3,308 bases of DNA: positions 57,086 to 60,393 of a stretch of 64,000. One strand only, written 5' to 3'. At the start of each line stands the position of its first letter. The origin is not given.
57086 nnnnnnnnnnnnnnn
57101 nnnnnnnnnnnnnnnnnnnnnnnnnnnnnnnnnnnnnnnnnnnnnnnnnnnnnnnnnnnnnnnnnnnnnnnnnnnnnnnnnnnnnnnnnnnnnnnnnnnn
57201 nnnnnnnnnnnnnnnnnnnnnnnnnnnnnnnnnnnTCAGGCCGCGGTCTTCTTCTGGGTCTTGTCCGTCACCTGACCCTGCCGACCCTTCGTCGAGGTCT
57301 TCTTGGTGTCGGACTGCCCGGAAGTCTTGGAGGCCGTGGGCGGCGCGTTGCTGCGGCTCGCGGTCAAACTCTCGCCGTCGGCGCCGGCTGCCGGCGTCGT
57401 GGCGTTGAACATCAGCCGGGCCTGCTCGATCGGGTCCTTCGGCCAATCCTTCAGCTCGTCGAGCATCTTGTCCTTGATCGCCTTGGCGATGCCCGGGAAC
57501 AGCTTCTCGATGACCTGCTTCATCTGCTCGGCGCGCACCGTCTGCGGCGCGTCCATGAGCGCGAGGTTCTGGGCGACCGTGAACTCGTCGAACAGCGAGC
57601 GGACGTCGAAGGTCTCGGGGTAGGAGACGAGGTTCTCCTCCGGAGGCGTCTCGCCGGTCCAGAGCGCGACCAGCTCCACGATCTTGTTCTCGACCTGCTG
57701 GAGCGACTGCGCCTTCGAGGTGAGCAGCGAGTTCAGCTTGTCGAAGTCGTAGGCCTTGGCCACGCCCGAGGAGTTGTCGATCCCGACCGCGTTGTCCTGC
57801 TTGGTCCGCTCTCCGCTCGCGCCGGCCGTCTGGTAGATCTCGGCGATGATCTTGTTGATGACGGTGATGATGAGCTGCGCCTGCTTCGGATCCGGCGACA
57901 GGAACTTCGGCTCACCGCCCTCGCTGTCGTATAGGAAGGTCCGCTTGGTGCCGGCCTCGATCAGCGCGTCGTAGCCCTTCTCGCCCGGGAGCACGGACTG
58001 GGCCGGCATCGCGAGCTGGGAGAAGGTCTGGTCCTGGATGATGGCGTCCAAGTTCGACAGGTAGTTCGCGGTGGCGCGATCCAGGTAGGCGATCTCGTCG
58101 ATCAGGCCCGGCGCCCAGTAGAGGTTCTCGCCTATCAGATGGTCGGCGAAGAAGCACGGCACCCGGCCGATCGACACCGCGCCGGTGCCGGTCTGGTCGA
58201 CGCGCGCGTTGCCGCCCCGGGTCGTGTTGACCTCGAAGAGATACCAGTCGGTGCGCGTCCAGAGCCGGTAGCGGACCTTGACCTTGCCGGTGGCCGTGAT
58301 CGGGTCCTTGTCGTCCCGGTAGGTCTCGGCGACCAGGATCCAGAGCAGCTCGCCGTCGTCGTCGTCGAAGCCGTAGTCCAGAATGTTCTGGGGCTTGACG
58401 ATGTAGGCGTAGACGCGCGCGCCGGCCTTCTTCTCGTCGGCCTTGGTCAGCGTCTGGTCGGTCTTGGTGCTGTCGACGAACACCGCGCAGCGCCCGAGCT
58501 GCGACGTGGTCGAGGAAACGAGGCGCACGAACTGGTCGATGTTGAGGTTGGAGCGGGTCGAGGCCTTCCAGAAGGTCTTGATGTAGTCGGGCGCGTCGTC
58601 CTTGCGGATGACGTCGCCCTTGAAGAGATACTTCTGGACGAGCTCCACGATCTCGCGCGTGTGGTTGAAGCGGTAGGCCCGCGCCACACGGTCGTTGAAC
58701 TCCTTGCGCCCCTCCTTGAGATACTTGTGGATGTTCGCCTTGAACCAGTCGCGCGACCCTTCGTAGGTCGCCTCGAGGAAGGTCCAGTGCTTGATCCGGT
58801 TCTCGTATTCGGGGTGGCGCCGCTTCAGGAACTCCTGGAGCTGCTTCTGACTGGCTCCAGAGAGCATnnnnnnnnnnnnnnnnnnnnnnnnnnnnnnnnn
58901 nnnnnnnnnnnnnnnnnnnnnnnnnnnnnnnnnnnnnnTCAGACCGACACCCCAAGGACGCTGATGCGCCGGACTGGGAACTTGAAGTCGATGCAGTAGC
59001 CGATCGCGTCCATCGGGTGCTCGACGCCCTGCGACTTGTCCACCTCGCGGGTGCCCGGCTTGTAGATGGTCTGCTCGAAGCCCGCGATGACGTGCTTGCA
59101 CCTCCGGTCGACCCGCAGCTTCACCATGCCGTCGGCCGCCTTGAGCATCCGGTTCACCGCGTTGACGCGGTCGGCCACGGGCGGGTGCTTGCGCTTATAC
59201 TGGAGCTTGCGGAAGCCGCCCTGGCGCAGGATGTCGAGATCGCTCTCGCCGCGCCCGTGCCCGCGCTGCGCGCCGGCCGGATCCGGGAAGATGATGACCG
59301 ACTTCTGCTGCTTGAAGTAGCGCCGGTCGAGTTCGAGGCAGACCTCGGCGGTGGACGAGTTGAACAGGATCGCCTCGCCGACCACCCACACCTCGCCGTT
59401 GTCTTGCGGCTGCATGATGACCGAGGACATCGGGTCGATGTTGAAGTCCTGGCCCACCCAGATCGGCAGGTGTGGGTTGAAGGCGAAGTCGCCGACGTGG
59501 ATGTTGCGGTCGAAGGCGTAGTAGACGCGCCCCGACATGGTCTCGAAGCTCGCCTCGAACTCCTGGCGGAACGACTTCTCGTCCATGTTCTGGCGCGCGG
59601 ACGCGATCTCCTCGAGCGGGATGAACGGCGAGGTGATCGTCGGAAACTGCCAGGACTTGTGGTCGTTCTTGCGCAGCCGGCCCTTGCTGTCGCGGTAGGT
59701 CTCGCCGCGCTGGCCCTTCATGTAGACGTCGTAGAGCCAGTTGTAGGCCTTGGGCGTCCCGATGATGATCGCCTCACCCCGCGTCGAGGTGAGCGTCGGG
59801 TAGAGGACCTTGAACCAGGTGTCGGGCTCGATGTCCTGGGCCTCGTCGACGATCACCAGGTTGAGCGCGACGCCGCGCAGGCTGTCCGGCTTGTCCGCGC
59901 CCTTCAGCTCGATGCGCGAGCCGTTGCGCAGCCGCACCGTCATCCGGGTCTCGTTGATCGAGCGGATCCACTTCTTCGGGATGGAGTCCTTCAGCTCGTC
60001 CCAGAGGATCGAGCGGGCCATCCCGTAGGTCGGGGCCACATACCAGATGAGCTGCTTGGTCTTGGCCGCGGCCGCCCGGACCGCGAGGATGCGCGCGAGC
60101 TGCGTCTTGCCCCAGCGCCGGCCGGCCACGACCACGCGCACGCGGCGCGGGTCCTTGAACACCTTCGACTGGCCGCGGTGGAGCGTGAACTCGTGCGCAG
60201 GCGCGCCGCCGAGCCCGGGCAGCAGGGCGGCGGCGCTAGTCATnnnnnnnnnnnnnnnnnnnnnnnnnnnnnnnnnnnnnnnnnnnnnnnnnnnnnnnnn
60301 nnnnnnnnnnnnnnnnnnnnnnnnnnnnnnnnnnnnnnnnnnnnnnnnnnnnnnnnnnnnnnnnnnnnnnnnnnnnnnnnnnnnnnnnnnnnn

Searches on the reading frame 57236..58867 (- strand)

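Call 73: search_protein_families(library=phrogs, proteins=[window:57236-58867:-], max_evalue=0.00001)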
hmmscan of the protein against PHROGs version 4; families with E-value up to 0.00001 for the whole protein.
window:57236-58867:- (543 aa): 3 families
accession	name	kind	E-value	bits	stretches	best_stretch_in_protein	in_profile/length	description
phrog_145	-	head and packaging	2.1e-101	341.1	1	13-484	9-478/493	portal protein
phrog_20858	-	unknown function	4.5e-88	295.7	1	287-537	1-249/250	-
phrog_12458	-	unknown function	1.5e-83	281.2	1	6-236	22-256/265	-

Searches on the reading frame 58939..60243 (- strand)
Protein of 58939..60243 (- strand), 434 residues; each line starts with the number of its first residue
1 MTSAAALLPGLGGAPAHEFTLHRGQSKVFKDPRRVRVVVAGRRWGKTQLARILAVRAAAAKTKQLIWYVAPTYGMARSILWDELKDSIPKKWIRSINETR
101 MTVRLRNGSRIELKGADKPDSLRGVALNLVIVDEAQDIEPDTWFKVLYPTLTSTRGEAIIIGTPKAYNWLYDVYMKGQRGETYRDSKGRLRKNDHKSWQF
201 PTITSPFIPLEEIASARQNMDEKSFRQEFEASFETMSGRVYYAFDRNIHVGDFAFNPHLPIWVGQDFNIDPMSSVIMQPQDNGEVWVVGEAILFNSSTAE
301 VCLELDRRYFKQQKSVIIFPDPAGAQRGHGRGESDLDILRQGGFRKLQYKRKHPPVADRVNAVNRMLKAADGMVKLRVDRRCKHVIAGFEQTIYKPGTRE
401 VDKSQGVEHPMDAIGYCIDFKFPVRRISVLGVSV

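Call 73: search_protein_families(library=phrogs, proteins=[window:58939-60243:-], max_evalue=0.00001)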
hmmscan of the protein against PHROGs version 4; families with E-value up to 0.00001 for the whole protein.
window:58939-60243:- (434 aa): 3 families
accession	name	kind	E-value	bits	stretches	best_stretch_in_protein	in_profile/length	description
phrog_2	-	head and packaging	2.3e-51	176.5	1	17-427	262-599/807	terminase large subunit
phrog_10250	-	head and packaging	8.6e-45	154.2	1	217-426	2-220/228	terminase large subunit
phrog_7579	-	head and packaging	8e-20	72.1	1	22-229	6-209/239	terminase large subunit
